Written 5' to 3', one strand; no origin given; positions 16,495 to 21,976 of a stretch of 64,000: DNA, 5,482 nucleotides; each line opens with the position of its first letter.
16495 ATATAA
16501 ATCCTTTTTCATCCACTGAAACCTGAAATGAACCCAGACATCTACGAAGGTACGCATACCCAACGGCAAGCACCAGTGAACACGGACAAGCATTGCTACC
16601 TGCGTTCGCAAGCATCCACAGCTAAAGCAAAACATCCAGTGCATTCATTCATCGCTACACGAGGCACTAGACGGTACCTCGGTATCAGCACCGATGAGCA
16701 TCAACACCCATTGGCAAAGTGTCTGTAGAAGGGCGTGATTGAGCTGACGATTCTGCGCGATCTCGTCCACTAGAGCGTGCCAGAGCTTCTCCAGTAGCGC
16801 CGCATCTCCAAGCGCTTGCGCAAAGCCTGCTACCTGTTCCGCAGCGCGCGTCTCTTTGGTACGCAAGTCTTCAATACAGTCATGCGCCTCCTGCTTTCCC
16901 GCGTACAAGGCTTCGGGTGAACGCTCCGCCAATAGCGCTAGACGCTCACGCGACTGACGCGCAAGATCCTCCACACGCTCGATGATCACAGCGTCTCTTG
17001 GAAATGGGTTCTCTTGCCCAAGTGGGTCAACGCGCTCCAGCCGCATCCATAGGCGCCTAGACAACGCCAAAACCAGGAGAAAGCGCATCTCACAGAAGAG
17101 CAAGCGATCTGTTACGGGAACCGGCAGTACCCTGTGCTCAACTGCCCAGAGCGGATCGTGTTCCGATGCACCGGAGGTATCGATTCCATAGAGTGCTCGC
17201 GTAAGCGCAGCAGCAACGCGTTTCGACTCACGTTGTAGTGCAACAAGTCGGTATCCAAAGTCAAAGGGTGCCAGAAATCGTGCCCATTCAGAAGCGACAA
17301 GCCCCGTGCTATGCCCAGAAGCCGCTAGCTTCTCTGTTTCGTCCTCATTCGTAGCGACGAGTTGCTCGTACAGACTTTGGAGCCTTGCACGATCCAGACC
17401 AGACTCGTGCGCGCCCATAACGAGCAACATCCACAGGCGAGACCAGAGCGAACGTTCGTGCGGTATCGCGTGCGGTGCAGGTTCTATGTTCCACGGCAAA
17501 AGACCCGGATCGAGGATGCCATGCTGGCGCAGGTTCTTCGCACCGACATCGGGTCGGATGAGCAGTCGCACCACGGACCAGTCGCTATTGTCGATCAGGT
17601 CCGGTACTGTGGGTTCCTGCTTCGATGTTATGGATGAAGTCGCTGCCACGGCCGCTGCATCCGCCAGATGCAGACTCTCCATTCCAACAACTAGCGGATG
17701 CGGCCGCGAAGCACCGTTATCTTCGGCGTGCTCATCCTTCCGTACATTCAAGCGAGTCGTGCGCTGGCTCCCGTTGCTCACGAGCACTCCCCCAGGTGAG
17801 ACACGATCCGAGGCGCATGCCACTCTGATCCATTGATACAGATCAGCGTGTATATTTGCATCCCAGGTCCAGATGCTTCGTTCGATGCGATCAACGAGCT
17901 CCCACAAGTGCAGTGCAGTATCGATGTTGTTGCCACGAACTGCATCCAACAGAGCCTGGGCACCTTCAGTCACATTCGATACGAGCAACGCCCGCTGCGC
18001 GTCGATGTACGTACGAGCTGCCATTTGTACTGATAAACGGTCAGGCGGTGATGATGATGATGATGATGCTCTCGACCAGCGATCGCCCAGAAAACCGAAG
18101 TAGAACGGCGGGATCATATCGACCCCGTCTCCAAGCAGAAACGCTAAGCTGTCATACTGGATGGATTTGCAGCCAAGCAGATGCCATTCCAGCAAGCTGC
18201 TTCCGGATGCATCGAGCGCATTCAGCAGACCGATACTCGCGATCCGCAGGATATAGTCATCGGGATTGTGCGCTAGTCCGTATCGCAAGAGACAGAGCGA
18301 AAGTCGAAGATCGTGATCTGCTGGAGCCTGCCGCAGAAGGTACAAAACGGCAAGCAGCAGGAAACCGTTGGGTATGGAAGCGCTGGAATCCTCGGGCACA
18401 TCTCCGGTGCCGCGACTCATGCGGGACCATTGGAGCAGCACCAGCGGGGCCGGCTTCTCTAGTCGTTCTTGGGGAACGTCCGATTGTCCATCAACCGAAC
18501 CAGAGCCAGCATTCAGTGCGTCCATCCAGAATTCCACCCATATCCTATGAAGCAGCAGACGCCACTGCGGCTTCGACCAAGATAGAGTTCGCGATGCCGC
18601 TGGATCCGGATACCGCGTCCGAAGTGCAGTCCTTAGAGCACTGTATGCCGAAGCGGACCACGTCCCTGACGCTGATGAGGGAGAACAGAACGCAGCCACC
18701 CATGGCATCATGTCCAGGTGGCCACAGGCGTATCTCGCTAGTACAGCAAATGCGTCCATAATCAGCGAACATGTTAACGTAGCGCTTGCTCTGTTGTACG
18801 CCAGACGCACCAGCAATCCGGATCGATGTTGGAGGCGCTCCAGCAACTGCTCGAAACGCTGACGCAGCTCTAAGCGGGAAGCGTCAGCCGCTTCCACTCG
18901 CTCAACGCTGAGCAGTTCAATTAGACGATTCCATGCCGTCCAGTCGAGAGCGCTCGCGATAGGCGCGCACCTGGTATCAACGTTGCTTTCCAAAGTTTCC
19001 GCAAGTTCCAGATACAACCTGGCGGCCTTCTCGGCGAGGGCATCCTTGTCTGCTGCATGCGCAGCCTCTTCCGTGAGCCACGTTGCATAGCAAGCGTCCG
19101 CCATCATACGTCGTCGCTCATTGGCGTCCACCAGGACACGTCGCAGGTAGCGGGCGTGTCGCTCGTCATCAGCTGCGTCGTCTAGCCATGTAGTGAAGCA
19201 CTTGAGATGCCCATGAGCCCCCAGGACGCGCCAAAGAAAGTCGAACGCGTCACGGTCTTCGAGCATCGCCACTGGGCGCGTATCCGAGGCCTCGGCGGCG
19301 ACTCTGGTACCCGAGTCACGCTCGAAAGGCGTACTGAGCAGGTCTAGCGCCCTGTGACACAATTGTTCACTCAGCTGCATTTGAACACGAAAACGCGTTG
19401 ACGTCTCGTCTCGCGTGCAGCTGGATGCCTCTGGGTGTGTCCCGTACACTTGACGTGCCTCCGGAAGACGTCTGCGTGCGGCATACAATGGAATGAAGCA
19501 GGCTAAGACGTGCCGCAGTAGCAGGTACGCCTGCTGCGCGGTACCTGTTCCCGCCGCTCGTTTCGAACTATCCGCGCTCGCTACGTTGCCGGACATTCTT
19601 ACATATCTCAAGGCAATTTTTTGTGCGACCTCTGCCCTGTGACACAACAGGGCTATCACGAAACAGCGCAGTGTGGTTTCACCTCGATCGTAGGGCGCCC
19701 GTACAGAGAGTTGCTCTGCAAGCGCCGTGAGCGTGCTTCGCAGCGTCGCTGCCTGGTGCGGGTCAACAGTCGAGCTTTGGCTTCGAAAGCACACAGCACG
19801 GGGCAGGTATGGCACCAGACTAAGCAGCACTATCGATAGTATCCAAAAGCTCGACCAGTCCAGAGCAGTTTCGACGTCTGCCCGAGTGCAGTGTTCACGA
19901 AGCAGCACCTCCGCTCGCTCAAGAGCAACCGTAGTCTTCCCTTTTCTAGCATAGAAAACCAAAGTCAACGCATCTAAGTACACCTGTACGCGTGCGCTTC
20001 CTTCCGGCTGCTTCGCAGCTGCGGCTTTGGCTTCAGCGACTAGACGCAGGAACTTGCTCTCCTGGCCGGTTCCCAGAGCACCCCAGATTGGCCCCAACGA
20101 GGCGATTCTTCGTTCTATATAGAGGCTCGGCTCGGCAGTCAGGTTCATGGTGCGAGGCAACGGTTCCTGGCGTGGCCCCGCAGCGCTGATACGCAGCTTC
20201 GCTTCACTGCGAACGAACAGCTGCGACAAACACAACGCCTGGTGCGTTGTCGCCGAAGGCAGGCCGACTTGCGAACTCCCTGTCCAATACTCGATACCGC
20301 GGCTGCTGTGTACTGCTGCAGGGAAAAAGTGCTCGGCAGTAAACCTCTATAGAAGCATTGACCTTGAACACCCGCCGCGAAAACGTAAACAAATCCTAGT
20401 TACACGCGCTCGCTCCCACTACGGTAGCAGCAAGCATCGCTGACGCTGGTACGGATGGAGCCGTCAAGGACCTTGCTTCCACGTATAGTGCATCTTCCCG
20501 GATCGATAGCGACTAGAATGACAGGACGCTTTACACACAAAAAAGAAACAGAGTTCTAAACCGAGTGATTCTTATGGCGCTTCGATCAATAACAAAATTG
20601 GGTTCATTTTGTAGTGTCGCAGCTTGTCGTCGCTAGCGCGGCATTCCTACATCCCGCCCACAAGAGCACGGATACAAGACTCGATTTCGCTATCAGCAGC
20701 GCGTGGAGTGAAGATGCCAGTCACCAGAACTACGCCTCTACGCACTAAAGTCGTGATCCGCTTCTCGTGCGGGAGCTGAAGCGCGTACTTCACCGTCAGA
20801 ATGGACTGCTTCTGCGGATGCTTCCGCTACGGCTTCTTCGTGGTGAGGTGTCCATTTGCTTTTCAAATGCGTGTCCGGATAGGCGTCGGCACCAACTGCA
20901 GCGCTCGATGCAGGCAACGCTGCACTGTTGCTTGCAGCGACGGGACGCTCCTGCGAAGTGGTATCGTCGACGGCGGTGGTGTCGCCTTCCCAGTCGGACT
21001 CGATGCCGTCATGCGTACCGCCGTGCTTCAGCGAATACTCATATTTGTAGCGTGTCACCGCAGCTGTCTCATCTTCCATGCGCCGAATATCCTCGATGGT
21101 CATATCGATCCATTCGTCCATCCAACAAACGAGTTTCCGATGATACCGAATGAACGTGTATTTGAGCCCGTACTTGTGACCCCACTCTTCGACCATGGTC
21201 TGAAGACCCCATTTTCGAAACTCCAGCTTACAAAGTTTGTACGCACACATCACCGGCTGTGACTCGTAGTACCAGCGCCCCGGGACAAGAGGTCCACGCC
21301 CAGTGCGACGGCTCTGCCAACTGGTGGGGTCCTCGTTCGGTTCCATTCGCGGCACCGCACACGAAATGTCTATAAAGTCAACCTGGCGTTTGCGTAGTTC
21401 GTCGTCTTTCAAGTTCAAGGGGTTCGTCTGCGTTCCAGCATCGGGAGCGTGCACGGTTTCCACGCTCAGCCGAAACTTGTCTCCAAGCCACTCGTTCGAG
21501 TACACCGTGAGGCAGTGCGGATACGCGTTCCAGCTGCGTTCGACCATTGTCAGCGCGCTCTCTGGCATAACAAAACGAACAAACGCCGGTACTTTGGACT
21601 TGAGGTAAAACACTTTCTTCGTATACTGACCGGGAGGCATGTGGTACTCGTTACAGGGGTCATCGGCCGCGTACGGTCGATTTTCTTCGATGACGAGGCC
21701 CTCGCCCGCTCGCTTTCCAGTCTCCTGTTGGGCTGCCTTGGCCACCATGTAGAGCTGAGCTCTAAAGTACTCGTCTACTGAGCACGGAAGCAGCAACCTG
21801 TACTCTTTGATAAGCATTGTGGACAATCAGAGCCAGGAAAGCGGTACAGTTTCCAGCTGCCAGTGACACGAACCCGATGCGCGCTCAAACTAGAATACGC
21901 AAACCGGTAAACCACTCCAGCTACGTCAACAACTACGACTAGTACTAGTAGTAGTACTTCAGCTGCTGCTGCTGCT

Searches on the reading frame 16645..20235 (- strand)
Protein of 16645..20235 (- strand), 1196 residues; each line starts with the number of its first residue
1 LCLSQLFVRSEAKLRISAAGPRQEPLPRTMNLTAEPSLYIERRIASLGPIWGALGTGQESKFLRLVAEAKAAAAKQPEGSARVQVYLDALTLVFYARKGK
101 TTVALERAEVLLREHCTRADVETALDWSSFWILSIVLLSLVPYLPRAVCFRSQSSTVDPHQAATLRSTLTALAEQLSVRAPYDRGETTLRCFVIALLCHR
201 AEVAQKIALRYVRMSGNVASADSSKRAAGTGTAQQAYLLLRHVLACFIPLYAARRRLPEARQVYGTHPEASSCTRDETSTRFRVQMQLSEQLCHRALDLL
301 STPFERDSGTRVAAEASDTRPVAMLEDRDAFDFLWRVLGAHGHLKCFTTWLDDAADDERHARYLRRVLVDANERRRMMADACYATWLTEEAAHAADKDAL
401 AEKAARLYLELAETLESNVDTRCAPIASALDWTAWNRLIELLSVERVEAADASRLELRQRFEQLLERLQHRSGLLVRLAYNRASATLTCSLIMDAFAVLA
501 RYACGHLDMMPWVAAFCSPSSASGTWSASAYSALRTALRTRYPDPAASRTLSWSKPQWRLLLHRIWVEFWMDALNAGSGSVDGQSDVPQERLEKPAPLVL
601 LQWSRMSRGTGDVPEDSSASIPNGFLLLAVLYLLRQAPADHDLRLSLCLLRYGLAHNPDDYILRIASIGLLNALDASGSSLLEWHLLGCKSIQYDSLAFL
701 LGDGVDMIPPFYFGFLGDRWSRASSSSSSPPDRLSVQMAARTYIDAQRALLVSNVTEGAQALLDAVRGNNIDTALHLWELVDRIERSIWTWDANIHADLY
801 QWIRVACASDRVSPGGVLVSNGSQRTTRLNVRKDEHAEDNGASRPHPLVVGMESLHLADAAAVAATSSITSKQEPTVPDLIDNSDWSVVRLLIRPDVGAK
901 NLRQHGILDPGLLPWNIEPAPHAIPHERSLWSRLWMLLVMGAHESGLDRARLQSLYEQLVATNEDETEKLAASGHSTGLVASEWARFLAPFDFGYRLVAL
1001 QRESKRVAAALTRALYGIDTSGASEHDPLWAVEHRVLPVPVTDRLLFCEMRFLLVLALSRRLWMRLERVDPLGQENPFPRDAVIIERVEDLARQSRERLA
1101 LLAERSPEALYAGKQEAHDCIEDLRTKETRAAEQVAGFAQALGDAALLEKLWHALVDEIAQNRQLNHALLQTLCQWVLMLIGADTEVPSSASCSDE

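Call 38: search_protein_families(library=pfam, proteins=[window:16645-20235:-])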
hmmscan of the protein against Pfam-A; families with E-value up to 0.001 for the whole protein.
window:16645-20235:- (1196 aa): 1 family
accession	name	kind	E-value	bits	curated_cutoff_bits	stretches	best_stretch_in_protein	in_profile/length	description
PF09797.15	NatB_MDM20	-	3.1e-08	33.5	27.6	1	611-710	171-273/379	N-acetyltransferase B complex (NatB) non catalytic subunit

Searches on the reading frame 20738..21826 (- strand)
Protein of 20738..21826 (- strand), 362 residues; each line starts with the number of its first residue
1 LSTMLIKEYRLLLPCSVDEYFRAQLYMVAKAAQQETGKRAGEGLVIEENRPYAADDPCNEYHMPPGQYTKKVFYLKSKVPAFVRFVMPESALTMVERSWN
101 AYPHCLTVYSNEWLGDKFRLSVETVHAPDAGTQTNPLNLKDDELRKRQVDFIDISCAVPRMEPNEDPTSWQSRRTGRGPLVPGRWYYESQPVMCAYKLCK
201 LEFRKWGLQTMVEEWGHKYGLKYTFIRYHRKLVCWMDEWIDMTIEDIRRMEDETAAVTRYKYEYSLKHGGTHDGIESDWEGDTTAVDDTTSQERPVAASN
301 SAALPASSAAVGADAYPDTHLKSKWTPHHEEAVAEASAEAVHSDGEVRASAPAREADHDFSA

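Call 38: search_protein_families(library=pfam, proteins=[window:20738-21826:-])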
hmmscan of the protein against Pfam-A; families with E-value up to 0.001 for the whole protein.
window:20738-21826:- (362 aa): 1 family
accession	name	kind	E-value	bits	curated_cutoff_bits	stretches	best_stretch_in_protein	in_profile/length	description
PF02121.25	IP_trans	-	1.6e-88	296.9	21.3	1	4-255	1-245/246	Phosphatidylinositol transfer protein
